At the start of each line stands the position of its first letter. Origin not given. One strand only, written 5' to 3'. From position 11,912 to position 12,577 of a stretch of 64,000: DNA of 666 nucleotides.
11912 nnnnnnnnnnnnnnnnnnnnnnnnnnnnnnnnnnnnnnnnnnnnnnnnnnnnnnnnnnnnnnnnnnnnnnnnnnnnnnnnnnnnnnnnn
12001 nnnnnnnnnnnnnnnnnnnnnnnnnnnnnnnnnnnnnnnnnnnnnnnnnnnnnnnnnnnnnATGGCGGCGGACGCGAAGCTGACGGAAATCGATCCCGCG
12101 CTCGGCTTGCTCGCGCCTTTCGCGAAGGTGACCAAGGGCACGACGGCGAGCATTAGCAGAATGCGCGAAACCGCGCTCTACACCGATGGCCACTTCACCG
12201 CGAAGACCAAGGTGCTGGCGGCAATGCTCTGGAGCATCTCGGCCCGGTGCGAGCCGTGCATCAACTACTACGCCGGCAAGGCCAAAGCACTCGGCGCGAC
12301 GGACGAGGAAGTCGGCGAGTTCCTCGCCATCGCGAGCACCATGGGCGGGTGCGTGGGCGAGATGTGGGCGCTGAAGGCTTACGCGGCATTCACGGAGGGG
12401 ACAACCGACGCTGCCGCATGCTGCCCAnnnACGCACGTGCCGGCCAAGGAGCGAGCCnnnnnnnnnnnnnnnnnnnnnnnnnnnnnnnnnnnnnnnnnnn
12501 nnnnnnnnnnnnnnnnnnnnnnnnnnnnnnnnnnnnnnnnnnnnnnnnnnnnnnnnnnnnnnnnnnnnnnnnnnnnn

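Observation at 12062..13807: Possible two-component mercuric reductase: a core-only MerA-like flavoenzyme without the C-terminal Cys pair, preceded by an AhpD/CMD-like protein ending in CCP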

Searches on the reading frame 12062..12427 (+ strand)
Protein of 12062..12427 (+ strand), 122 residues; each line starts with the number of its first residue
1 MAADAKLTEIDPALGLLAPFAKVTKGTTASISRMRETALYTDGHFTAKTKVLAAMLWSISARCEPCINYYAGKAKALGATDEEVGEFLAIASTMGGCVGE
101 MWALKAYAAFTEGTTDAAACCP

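Call 3: search_protein_families(library=pfam, proteins=[window:12062-12427:+], max_evalue=0.01)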
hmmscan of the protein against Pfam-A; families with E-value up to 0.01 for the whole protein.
window:12062-12427:+ (122 aa): 1 family
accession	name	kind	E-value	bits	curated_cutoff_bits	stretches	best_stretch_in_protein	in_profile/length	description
PF02627.25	CMD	-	7.4e-13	48.7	23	1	30-106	6-81/84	Carboxymuconolactone decarboxylase family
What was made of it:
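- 12062..12430 (+): CMD/AhpD-fold protein (122 aa) of a mer-linked family. It has C63-E-P-C66, Y70 in place of the AhpD His, MGGC97, and a disordered tail ending C120-C121-P. It is translationally coupled to merP (TAATG). Pfam CMD 48.7 bits (call 3).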

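Call 4: search_protein_families(library=ncbifam, proteins=[window:12062-12427:+], max_evalue=0.01)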
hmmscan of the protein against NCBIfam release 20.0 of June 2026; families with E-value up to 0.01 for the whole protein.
window:12062-12427:+ (122 aa): 5 families
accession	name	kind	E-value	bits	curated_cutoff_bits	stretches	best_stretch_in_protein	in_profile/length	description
NF041537.1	ArsM_AhpD_UU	exception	1.9e-13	50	510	1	36-97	270-333/345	arsenite methyltransferase/AhpD domain selenoprotein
NF045649.1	2X_seleno_MduS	exception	1.6e-06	27.3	380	1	38-95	244-301/338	methyltransferase domain-containing selenoprotein MduS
TIGR04169.1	perox_w_seleSAM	hypoth_equivalog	0.00031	20.8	120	1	37-97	31-91/109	arsenosugar biosynthesis-associated peroxidase-like protein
TIGR00778.1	ahpD_dom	domain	0.0011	18.4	27.8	1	46-92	4-50/51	alkylhydroperoxidase AhpD family core domain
NF041047.1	GSU3128_fam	equivalog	0.0037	17.3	110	1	46-90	18-62/84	GSU3128 family (seleno)protein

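Call 15: find_homologous_proteins(query=window:12062-12427:+, max_evalue=0.001)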
Query window:12062-12427:+ (122 aa): 595 proteins with E <= 0.001 among 613 candidates; the best 120 are listed.
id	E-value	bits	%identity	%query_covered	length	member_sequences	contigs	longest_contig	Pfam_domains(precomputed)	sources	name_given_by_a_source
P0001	1.9e-66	239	93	99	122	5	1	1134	PF02627.26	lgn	-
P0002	5.8e-60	219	84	99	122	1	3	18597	PF02627.26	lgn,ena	-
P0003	1.1e-47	179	70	94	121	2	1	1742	PF02627.26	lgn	-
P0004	1.5e-47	179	70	94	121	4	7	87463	PF02627.26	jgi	jgi:AhpD family alkylhydroperoxidase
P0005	5.0e-47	177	67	95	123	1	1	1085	PF02627.26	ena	-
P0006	1.2e-46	176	69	95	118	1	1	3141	PF02627.26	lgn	-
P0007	4.0e-45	171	70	94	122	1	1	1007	PF02627.26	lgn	-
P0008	4.6e-45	171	68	95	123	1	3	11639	PF02627.26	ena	-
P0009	5.9e-45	170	66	94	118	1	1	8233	PF02627.26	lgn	-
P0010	1.0e-44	169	69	95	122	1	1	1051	PF02627.26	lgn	-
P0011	7.8e-44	167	66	95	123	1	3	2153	PF02627.26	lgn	-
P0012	2.4e-43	165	65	98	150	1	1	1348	PF02627.26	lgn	-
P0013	2.4e-43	165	63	94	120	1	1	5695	PF02627.26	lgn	-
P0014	3.1e-43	165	65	95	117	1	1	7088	PF02627.26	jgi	jgi:AhpD family alkylhydroperoxidase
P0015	4.8e-43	164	65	94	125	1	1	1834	PF02627.26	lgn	-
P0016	2.1e-42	162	66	94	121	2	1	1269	PF02627.26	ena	-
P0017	3.9e-42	161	65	94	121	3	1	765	PF02627.26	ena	-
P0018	7.7e-42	160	61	95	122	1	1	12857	PF02627.26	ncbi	-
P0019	8.1e-42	160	65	94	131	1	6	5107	PF02627.26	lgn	-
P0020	9.1e-42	160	64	93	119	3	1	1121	PF02627.26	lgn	-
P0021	9.9e-42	160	64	94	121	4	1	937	PF02627.26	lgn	-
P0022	1.1e-41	160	62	94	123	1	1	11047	PF02627.26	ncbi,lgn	-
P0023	1.1e-41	160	63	94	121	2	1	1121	PF02627.26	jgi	jgi:alkylhydroperoxidase/carboxymuconolactone decarboxylase family protein YurZ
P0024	1.2e-41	160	64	94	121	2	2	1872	PF02627.26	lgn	-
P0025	1.3e-41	159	67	88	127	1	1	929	PF02627.26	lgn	-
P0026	1.6e-41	159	63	94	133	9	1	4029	PF02627.26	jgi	-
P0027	1.7e-41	159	63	95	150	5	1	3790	PF02627.26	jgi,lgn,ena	-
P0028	2.4e-41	159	63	94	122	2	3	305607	PF02627.26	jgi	jgi:AhpD family alkylhydroperoxidase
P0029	2.4e-41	159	61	94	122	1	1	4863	PF02627.26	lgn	-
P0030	2.7e-41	158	63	94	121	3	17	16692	PF02627.26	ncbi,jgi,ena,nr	ncbi:MAG TPA: carboxymuconolactone decarboxylase family protein [Burkholderiales bacterium]|nr:carbo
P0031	3.3e-41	158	62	95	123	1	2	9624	PF02627.26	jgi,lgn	-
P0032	3.5e-41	158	63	94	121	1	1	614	PF02627.26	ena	-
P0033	4.6e-41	158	65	93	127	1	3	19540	PF02627.26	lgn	-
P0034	5.2e-41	158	62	84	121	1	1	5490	PF02627.26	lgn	-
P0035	5.3e-41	157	63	94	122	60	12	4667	PF02627.26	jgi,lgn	jgi:alkylhydroperoxidase/carboxymuconolactone decarboxylase family protein YurZ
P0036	5.3e-41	157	63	97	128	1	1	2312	PF02627.26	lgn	-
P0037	5.5e-41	157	62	94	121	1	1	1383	PF02627.26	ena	-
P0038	5.7e-41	157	62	97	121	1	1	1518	PF02627.26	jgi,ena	-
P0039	6.1e-41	157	60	96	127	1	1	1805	PF02627.26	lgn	-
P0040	6.7e-41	157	62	94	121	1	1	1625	PF02627.26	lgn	-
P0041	7.7e-41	157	61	93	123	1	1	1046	PF02627.26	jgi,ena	-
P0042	7.8e-41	157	58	96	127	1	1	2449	PF02627.26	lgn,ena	-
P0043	8.1e-41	157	61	94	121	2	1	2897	PF02627.26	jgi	-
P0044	1.0e-40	157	63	94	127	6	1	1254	PF02627.26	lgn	-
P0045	1.2e-40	156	62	94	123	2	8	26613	PF02627.26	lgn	-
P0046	1.2e-40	156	61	98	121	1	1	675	PF02627.26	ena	-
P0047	1.3e-40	156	63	94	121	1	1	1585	PF02627.26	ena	-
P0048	1.4e-40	156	62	93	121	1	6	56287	PF02627.26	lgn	-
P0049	1.5e-40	156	61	95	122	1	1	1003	PF02627.26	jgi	-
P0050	1.6e-40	156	63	94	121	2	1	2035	PF02627.26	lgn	-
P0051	1.6e-40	156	60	94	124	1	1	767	PF02627.26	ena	-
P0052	1.7e-40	156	62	95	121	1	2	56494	PF02627.26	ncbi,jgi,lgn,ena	-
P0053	1.8e-40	156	61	97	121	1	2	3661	PF02627.26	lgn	-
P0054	2.1e-40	156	63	94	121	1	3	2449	PF02627.26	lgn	-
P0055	2.2e-40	155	62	97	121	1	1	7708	PF02627.26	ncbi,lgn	-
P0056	3.2e-40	155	62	95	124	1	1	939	PF02627.26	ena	-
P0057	3.3e-40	155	61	94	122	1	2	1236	PF02627.26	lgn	-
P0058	3.3e-40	155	65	89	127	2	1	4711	PF02627.26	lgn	-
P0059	3.7e-40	155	60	97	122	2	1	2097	PF02627.26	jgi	jgi:AhpD family alkylhydroperoxidase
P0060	4.4e-40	155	62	95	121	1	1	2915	PF02627.26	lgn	-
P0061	4.6e-40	154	60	97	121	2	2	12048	PF02627.26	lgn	-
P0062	4.7e-40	154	60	94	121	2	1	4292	PF02627.26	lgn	-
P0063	4.8e-40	154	61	94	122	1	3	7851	PF02627.26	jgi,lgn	jgi:AhpD family alkylhydroperoxidase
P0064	5.3e-40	154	59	95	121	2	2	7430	PF02627.26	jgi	-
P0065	5.7e-40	154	63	94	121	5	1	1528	PF02627.26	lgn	-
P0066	5.8e-40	154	60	100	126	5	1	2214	PF02627.26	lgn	-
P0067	6.1e-40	154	61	94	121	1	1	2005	PF02627.26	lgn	-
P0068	6.5e-40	154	62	95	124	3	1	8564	PF02627.26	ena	-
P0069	7.0e-40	154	62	94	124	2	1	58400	PF02627.26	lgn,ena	-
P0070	7.1e-40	154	61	95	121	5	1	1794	PF02627.26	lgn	-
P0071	7.7e-40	154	61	95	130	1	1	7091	PF02627.26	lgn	-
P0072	8.0e-40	154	57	94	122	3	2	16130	PF02627.26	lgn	-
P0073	8.9e-40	154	63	94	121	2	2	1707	PF02627.26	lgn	-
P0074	9.8e-40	153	61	95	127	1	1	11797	PF02627.26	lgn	-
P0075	1.0e-39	153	59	93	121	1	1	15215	PF02627.26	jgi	jgi:AhpD family alkylhydroperoxidase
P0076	1.1e-39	153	62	94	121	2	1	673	PF02627.26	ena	-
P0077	1.1e-39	153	61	95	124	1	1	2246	PF02627.26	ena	-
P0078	1.2e-39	153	60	94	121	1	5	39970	PF02627.26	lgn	-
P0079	1.3e-39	153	61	94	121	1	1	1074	PF02627.26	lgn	-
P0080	1.4e-39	153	59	93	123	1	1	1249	PF02627.26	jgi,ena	-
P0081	1.4e-39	153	60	94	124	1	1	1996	PF02627.26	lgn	-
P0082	1.4e-39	153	59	95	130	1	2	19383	PF02627.26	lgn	-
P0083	1.5e-39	153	60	95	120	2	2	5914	PF02627.26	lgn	-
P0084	1.7e-39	153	62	94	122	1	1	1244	PF02627.26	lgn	-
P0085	1.7e-39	153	64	93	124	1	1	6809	PF02627.26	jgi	jgi:AhpD family alkylhydroperoxidase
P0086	1.8e-39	153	58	94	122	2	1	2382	PF02627.26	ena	-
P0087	1.8e-39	153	60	94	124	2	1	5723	PF02627.26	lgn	-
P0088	2.0e-39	152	63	93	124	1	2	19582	PF02627.26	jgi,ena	-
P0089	2.0e-39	152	59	94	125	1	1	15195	PF02627.26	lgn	-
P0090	2.1e-39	152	59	97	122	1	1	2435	PF02627.26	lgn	-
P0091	2.3e-39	152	63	87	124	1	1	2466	PF02627.26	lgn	-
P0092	2.3e-39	152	59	95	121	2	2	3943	PF02627.26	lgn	-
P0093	2.5e-39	152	60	97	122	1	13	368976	PF02627.26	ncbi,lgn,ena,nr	ncbi:MAG: carboxymuconolactone decarboxylase family protein [Armatimonadetes bacterium]|nr:carboxymu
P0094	2.6e-39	152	57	99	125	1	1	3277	PF02627.26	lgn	-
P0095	2.9e-39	152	61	95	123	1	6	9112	PF02627.26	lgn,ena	-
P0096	3.0e-39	152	64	86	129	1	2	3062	PF02627.26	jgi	jgi:AhpD family alkylhydroperoxidase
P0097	3.9e-39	151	58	98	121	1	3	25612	PF02627.26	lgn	-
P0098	4.1e-39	151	62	94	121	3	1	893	PF02627.26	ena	-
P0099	4.5e-39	151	59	97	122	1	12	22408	PF02627.26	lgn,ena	-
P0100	4.7e-39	151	60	93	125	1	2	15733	PF02627.26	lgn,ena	-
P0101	4.9e-39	151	61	94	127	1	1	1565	PF02627.26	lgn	-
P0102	5.0e-39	151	61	94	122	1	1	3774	PF02627.26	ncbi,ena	-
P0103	5.5e-39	151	59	99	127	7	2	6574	PF02627.26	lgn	-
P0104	5.8e-39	151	58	94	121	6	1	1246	PF02627.26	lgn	-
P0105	6.0e-39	151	61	95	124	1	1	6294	PF02627.26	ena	-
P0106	6.3e-39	151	59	97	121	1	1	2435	PF02627.26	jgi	jgi:AhpD family alkylhydroperoxidase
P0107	6.5e-39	151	58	96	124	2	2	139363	PF02627.26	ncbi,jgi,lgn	-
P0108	6.6e-39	151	60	95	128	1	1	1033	PF02627.26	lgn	-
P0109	6.6e-39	151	59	95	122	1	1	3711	PF02627.26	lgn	-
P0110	7.4e-39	151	57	94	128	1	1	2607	PF02627.26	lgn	-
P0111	7.9e-39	150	59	94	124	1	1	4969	PF02627.26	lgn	-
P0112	8.2e-39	150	61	95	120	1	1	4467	PF02627.26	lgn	-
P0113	8.6e-39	150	58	98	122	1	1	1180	PF02627.26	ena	-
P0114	9.1e-39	150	58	94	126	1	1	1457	PF02627.26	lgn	-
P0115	9.2e-39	150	59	94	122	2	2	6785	PF02627.26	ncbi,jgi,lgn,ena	-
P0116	1.0e-38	150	60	94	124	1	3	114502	PF02627.26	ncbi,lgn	ncbi:TPA: carboxymuconolactone decarboxylase family protein [Legionella pneumophila]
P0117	1.1e-38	150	59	95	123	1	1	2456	PF02627.26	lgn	-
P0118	1.1e-38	150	59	95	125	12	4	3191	PF02627.26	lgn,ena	-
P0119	1.1e-38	150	58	94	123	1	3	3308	PF02627.26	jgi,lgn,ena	-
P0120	1.2e-38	150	57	94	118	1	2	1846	PF02627.26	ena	-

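Call 18: find_related_loci(query=A1, collection=genome_contigs, flank=6000)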
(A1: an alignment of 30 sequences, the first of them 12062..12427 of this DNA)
Query A1 (122 aa) in genome_contigs; peptide patterns used: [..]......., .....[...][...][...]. (x = any residue, [..] = any of these).
118 stretches matched a pattern; 94 encode a relative of the query (tblastn E <= 1e-3); the best 80 are kept; 80 distinct loci.
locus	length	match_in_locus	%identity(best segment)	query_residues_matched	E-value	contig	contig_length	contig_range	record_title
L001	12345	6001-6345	63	6-121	6e-47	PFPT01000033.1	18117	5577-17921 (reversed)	MAG: Gammaproteobacteria bacterium CG_4_10_14_0_2_um_filter_38_22 CG_4_10_14_0.2_scaffold_1304_c, whole genome shotgun s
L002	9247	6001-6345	62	7-121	5e-47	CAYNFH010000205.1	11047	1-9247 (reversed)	MAG TPA_asm: uncultured Chthonomonadaceae bacterium isolate SRP272529_co1_250 genome assembly, contig: NODE_10781_length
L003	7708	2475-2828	62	4-121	3e-45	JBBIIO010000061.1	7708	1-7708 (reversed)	MAG: Armatimonadota bacterium isolate MTF170219_bin_140 NODE_2626_length_7708_cov_3.47263, whole genome shotgun sequence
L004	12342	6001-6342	59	7-121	3e-45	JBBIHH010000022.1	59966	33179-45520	MAG: Acidobacteriota bacterium isolate SIS170217_bin_11 NODE_197_length_59966_cov_14.0173, whole genome shotgun sequence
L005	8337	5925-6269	57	7-121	4e-44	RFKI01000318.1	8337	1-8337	MAG: Bdellovibrio sp. isolate J124 k99_1645682, whole genome shotgun sequence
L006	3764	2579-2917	64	7-121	6e-44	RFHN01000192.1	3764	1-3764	MAG: Armatimonadetes bacterium isolate J051 k99_832278, whole genome shotgun sequence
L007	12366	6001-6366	57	6-121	7e-44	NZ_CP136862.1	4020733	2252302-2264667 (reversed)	Methylocapsa polymorpha strain RX1 chromosome, complete genome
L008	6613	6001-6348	60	10-121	5e-44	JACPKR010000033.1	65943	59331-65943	MAG: Deltaproteobacteria bacterium isolate NC_groundwater_500_Ag_S-0.1um_48_30 S35_SO-1_scaffold_166975, whole genome sh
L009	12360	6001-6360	57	7-121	2e-43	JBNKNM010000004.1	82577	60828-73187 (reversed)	MAG: Pseudobacteriovorax sp. isolate G2.bin.16.permissive NODE_4_length_82577_cov_5.720800, whole genome shotgun sequenc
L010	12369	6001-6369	59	7-122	1e-43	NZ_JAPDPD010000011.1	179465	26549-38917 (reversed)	Dyella subtropica strain RXD159 NODE_11_length_179465_cov_49.285656, whole genome shotgun sequence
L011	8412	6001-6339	58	7-119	2e-43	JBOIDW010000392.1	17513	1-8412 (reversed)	MAG: Gammaproteobacteria bacterium isolate H1-B1_metabat2.bin.5 k127_2415061, whole genome shotgun sequence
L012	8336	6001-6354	57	4-121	4e-43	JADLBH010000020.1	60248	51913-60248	MAG: Fimbriimonadaceae bacterium isolate SJ155 c_000000599935, whole genome shotgun sequence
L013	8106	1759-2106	61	6-121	1e-42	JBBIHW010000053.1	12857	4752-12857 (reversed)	MAG: Acidobacteriota bacterium isolate SIF170217_bin_123 NODE_5079_length_12857_cov_4.953289, whole genome shotgun seque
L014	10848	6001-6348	57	4-119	1e-42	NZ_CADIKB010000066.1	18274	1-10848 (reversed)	Paraburkholderia phenoliruptrix strain LMG 22037 isolate LMG 22037, whole genome shotgun sequence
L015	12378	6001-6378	54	4-122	1e-42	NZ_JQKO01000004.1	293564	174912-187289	Methylocapsa aurea strain KYG DL86DRAFT_scaffold00003.3_C, whole genome shotgun sequence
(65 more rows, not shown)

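Call 34: search_dna_similar(query=window:12062-12427:+, collection=plasmids, mode=protein, max_rows=30)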
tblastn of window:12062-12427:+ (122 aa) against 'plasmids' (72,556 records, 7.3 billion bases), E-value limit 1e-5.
Records with a match: 42; places in all: 43; records where one place covers at least 80% of the query: 32.
Best place of each record, by identity: 60-80% 2; <60% 40.
By first word of the organism name: Paracoccus 13; Acinetobacter 5; Ralstonia 4; Cupriavidus 4; Leisingera 3; Legionella 2; Ruegeria 2; Proteus 2; Methylocapsa 1; Paraburkholderia 1; and 5 more.
By predicted mobility (MOB-suite, as given by PLSDB): non-mobilizable 25; mobilizable 9; conjugative 8.
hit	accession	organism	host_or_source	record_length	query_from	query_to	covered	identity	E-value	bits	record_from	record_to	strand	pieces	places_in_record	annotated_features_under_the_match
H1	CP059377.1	Ralstonia solanacearum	cell clture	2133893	3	112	90%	58.2%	6e-38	141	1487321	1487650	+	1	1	carboxymuconolactone decarboxylase family protein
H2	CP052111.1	Ralstonia solanacearum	tomato,cell culture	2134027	3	112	90%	58.2%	6e-38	141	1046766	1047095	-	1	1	carboxymuconolactone decarboxylase family protein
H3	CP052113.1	Ralstonia solanacearum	tomato,cell culture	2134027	3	112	90%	58.2%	6e-38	141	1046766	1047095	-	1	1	carboxymuconolactone decarboxylase family protein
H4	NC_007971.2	Cupriavidus metallidurans CH34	-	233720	9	121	93%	56.3%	3e-37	139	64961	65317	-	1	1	carboxymuconolactone decarboxylase family protein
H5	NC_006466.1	Cupriavidus metallidurans CH34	-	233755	9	121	93%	56.3%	3e-37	139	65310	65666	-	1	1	carboxymuconolactone decarboxylase family protein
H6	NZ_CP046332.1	Cupriavidus metallidurans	sedimentation pond in a zinc factory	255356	9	121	93%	56.3%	3e-37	139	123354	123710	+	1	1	carboxymuconolactone decarboxylase family protein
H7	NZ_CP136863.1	Methylocapsa polymorpha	Shagnum peat sample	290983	8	121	93%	52.1%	4e-36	136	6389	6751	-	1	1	carboxymuconolactone decarboxylase family protein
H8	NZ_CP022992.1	Paraburkholderia aromaticivorans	-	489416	4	101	80%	60.2%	7e-34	130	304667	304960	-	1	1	none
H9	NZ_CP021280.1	Legionella pneumophila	protozoa,bulk water sample from a shower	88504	6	104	81%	56.6%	5e-33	127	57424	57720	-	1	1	carboxymuconolactone decarboxylase family protein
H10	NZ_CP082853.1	Legionella anisa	-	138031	36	121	70%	58.1%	2e-24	103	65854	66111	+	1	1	carboxymuconolactone decarboxylase family protein | hypothetical protein | FAD-binding oxidoreductase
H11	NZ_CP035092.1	Paracoccus denitrificans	Homo sapiens,cell culture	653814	1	112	92%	36.6%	2e-7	55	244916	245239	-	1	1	carboxymuconolactone decarboxylase family protein | glucose 1-dehydrogenase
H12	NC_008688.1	Paracoccus denitrificans PD1222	-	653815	1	112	92%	36.6%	2e-7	55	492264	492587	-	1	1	carboxymuconolactone decarboxylase family protein | glucose 1-dehydrogenase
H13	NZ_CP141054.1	Paracoccus denitrificans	-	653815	1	112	92%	36.6%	2e-7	55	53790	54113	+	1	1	carboxymuconolactone decarboxylase family protein | glucose 1-dehydrogenase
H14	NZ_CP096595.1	Paracoccus denitrificans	mixed culture,activated sludge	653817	1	112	92%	36.6%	2e-7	55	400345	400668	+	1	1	carboxymuconolactone decarboxylase family protein | glucose 1-dehydrogenase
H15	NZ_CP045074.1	Paracoccus kondratievae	genome assembly,the fermentation ...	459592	1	112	92%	36.0%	2e-7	55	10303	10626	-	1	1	carboxymuconolactone decarboxylase family protein | glucose 1-dehydrogenase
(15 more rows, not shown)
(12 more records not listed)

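Call 35: get_annotated_region(hit=H4, flank=6000)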
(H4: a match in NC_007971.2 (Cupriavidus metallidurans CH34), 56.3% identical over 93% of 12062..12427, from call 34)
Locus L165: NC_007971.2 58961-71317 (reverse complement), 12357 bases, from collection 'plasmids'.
description: Cupriavidus metallidurans CH34 plasmid pMOL30, complete sequence
organism: Cupriavidus metallidurans CH34 (NCBI taxid 266264)
taxonomy: Bacteria; Pseudomonadota; Betaproteobacteria; Burkholderiales; Burkholderiaceae; Cupriavidus; Cupriavidus metallidurans; Cupriavidus metallidurans CH34
host: -; source: -; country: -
typing (MOB-suite, as given by PLSDB): conjugative; replicon rep_cluster_332; relaxase MOBP,MOBP; mating-pair formation MPF_F
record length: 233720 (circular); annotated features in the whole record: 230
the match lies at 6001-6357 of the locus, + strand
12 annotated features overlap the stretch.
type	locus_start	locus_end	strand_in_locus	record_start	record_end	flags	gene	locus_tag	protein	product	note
CDS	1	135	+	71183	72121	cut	-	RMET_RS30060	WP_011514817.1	DNA-binding protein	-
CDS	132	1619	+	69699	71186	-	-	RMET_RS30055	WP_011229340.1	tyrosine-type recombinase/integrase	GO:0015074 - DNA integration [Evidence IEA]; GO:0006310 - DNA recombination [Evidence IEA]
CDS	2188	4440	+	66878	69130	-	-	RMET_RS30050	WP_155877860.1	c-type cytochrome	-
CDS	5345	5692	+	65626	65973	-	-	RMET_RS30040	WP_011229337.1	mercuric transporter MerT family protein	-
CDS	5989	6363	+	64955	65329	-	-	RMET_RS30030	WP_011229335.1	carboxymuconolactone decarboxylase family protein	-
CDS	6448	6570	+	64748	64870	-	-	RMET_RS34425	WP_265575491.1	hypothetical protein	-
CDS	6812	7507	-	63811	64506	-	-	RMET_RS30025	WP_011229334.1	FCD domain-containing protein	-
CDS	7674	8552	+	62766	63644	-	-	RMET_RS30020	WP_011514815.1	fumarylacetoacetate hydrolase family protein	-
CDS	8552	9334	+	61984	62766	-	-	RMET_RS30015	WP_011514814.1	alpha/beta fold hydrolase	-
CDS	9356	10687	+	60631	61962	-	-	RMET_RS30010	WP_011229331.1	amidohydrolase family protein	-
CDS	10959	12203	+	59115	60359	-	-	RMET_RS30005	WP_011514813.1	MBL fold metallo-hydrolase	-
CDS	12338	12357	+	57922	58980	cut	-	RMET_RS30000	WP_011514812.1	porin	-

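Call 36: get_annotated_region(hit=H9, flank=5000)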
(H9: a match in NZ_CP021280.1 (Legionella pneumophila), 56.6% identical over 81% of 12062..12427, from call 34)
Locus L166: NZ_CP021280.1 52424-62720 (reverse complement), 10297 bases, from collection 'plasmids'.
description: Legionella pneumophila subsp. fraseri strain F-4198 plasmid unnamed, complete sequence
organism: Legionella pneumophila (NCBI taxid 91892)
taxonomy: Bacteria; Pseudomonadota; Gammaproteobacteria; Legionellales; Legionellaceae; Legionella; Legionella pneumophila
host: -; source: protozoa,bulk water sample from a shower; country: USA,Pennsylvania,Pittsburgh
typing (MOB-suite, as given by PLSDB): conjugative; replicon rep_cluster_522; relaxase MOBF; mating-pair formation MPF_F
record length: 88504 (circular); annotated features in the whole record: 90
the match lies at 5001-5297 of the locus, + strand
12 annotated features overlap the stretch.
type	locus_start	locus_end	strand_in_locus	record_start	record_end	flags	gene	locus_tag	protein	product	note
CDS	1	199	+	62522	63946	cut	-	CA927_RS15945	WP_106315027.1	FAD-dependent oxidoreductase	-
CDS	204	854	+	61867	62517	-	-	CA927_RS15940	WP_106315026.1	CDP-alcohol phosphatidyltransferase family protein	GO:0008654 - phospholipid biosynthetic process [Evidence IEA]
CDS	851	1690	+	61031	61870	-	-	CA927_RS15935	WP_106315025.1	DUF547 domain-containing protein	-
CDS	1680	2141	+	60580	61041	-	-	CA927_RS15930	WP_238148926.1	hypothetical protein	-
CDS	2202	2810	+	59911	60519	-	-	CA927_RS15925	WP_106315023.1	carboxymuconolactone decarboxylase family protein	-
CDS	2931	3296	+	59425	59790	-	-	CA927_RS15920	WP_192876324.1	hypothetical protein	-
CDS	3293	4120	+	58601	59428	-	-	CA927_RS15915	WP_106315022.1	DUF692 domain-containing protein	-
CDS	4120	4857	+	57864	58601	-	-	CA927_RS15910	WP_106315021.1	putative DNA-binding domain-containing protein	-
CDS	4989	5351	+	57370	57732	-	-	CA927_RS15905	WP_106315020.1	carboxymuconolactone decarboxylase family protein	-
CDS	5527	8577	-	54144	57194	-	-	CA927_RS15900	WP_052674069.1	Tn3 family transposase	-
CDS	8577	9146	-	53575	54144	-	-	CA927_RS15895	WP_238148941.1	tyrosine-type recombinase/integrase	GO:0015074 - DNA integration [Evidence IEA]; GO:0006310 - DNA recombination [Evidence IEA]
CDS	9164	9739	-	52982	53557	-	-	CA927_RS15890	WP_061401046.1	tyrosine-type recombinase/integrase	GO:0015074 - DNA integration [Evidence IEA]; GO:0006310 - DNA recombination [Evidence IEA]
